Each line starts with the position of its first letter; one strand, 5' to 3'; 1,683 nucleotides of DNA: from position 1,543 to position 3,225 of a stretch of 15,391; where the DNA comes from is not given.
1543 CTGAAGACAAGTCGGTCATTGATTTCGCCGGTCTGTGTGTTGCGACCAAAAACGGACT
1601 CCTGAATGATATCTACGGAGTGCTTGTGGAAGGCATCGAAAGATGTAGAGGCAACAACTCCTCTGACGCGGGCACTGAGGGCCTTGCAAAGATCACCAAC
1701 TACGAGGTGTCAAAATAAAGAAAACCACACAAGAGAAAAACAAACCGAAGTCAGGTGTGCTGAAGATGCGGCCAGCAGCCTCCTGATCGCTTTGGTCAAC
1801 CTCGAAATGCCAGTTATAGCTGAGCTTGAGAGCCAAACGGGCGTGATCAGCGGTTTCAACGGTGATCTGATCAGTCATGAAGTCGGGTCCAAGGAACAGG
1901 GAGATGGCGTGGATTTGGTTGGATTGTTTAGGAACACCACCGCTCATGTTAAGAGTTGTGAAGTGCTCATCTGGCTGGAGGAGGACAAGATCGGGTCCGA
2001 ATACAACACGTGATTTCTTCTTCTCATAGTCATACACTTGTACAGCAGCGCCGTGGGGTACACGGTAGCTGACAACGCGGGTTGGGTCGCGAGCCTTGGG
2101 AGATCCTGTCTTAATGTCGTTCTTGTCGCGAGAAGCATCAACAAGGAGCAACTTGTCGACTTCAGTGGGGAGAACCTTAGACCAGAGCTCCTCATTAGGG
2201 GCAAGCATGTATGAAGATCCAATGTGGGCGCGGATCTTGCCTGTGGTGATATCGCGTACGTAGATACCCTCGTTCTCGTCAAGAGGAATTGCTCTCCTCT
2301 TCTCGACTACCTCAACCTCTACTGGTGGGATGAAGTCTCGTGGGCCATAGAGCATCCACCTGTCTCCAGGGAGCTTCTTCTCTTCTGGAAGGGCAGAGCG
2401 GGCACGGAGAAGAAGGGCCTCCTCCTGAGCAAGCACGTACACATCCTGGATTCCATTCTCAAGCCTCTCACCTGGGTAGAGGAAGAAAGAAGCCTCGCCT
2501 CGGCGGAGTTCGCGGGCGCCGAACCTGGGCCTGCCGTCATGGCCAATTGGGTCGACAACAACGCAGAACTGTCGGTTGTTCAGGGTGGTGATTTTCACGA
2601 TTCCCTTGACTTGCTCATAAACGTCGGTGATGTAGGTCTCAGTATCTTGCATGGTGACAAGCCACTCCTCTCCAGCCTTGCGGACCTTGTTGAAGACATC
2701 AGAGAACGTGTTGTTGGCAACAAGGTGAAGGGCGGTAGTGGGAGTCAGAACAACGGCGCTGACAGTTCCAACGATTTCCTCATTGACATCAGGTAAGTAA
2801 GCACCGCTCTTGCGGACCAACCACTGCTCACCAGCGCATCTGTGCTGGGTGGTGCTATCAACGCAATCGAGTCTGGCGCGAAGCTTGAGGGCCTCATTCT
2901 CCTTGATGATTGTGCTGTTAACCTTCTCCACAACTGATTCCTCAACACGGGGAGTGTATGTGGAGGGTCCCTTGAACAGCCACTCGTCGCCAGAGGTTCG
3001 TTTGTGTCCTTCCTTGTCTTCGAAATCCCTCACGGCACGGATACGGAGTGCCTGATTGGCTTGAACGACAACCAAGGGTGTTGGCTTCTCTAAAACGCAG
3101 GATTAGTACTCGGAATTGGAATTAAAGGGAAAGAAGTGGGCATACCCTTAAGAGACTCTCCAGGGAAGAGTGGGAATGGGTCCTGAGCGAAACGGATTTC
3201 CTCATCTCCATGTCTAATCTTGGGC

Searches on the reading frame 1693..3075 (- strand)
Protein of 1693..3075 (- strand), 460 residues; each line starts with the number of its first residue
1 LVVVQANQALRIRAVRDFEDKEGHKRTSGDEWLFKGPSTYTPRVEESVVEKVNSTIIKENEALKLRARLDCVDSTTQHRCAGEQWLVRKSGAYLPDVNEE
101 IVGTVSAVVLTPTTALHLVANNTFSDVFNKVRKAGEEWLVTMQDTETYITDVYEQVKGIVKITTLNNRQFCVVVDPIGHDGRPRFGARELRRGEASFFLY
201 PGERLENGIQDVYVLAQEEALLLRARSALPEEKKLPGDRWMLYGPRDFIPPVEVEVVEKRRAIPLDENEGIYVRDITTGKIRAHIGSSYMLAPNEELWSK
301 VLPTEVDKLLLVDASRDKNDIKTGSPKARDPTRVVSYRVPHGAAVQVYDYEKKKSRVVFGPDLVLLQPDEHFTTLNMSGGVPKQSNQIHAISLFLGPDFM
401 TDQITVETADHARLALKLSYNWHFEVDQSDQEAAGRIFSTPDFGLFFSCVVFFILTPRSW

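Call 21: find_homologous_proteins(query=window:1693-3075:-)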
Query window:1693-3075:- (460 aa): 1122 proteins with E <= 0.001 among 8000 candidates; the best 120 are listed.
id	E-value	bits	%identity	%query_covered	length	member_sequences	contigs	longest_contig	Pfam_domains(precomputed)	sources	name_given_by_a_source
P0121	5.7e-235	798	80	96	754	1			PF17795.7,PF17796.7,PF17794.7,PF01505.24,PF11978.14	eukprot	eukprot:TRINITY_DN2997_c0_g1_i1.p1 TRINITY_DN2997_c0_g1~~TRINITY_DN2997_c0_g1_i1.p1 ORF type:complet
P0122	2.8e-207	707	71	96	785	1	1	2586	PF17795.7,PF17796.7,PF17794.7,PF01505.24,PF11978.14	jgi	jgi:major vault protein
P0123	1.6e-181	622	62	96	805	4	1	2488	PF17795.7,PF17796.7,PF17794.7,PF01505.24,PF11978.14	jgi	jgi:major vault protein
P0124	8.9e-178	610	61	96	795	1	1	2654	PF17795.7,PF17796.7,PF17794.7,PF01505.24,PF11978.14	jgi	-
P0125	4.1e-175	601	62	96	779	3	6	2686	PF17795.7,PF17796.7,PF17794.7,PF01505.24,PF11978.14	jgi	jgi:major vault protein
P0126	5.1e-175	601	59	96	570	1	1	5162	PF17795.7,PF17796.7,PF17794.7,PF01505.24,PF11978.14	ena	-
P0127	2.8e-174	598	61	96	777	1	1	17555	PF17795.7,PF17796.7,PF17794.7,PF01505.24,PF11978.14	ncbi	-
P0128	7.0e-174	597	60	96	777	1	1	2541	PF17795.7,PF17796.7,PF17794.7,PF01505.24,PF11978.14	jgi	-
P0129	8.1e-174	597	59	96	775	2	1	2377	PF17795.7,PF17796.7,PF17794.7,PF01505.24,PF11978.14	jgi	jgi:major vault protein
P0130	7.0e-173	594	58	97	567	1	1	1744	PF17795.7,PF17796.7,PF17794.7,PF01505.24,PF11978.14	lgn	-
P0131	8.4e-173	593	61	96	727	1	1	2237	PF17795.7,PF17796.7,PF17794.7,PF01505.24,PF11978.14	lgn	-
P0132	9.9e-173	593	62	96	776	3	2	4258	PF17795.7,PF17796.7,PF17794.7,PF01505.24,PF11978.14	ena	-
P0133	3.6e-172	591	60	96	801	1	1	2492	PF17795.7,PF17796.7,PF17794.7,PF01505.24,PF11978.14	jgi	-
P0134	4.1e-172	591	61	96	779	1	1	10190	PF17795.7,PF17796.7,PF17794.7,PF01505.24,PF11978.14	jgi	-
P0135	5.1e-172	591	60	96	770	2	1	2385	PF17795.7,PF17796.7,PF17794.7,PF01505.24,PF11978.14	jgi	jgi:major vault protein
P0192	5.1e-164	564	84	66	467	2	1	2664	PF17795.7,PF17796.7,PF17794.7,PF01505.24,PF11978.14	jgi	-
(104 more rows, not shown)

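Call 22: list_cluster_members(proteins=[P0121, P0003, P0192, P0122, P0001, P0002, P0009, P0011])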
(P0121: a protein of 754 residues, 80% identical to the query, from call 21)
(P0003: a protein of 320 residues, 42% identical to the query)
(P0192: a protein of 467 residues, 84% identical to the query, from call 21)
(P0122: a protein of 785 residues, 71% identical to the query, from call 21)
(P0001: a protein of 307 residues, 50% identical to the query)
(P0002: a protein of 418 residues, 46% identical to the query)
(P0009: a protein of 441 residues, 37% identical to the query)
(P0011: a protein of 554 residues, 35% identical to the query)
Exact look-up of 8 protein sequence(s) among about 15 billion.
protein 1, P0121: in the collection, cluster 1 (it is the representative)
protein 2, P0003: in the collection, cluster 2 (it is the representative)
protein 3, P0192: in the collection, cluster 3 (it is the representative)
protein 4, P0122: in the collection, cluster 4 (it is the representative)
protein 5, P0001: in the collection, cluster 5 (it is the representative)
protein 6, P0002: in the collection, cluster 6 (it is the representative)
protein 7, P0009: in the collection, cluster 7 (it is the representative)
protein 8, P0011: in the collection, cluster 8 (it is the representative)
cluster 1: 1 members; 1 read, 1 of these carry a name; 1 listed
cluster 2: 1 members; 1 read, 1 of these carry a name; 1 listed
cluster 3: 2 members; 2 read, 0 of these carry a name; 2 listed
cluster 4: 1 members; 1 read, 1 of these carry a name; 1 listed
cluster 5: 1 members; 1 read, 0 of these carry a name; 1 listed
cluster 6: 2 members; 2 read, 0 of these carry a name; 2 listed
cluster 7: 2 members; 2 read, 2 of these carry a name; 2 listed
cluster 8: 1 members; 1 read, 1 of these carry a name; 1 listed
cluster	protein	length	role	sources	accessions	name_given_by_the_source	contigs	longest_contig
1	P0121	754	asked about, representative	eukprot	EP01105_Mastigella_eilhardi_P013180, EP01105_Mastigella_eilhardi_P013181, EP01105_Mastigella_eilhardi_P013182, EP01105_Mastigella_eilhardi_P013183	TRINITY_DN2997_c0_g1_i1.p1 TRINITY_DN2997_c0_g1~~TRINITY_DN2997_c0_g1_i1.p1 ORF ...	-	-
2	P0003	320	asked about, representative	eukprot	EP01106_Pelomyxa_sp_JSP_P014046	TRINITY_DN4370_c0_g1_i1.p1 TRINITY_DN4370_c0_g1~~TRINITY_DN4370_c0_g1_i1.p1 ORF ...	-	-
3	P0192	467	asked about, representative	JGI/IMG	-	-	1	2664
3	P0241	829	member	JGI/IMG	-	-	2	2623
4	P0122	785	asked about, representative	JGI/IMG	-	major vault protein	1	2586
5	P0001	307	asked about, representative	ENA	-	-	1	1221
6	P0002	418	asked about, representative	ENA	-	-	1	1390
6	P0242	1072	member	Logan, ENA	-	-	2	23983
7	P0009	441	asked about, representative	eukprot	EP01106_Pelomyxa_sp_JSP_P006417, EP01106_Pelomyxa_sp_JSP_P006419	TRINITY_DN2033_c0_g2_i1.p1 TRINITY_DN2033_c0_g2~~TRINITY_DN2033_c0_g2_i1.p1 ORF ...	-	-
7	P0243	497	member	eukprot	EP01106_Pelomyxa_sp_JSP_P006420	TRINITY_DN2033_c0_g2_i7.p1 TRINITY_DN2033_c0_g2~~TRINITY_DN2033_c0_g2_i7.p1 ORF ...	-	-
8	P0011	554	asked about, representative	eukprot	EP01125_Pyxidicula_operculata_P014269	TRINITY_DN4751_c0_g1_i2.p1 TRINITY_DN4751_c0_g1~~TRINITY_DN4751_c0_g1_i2.p1 ORF ...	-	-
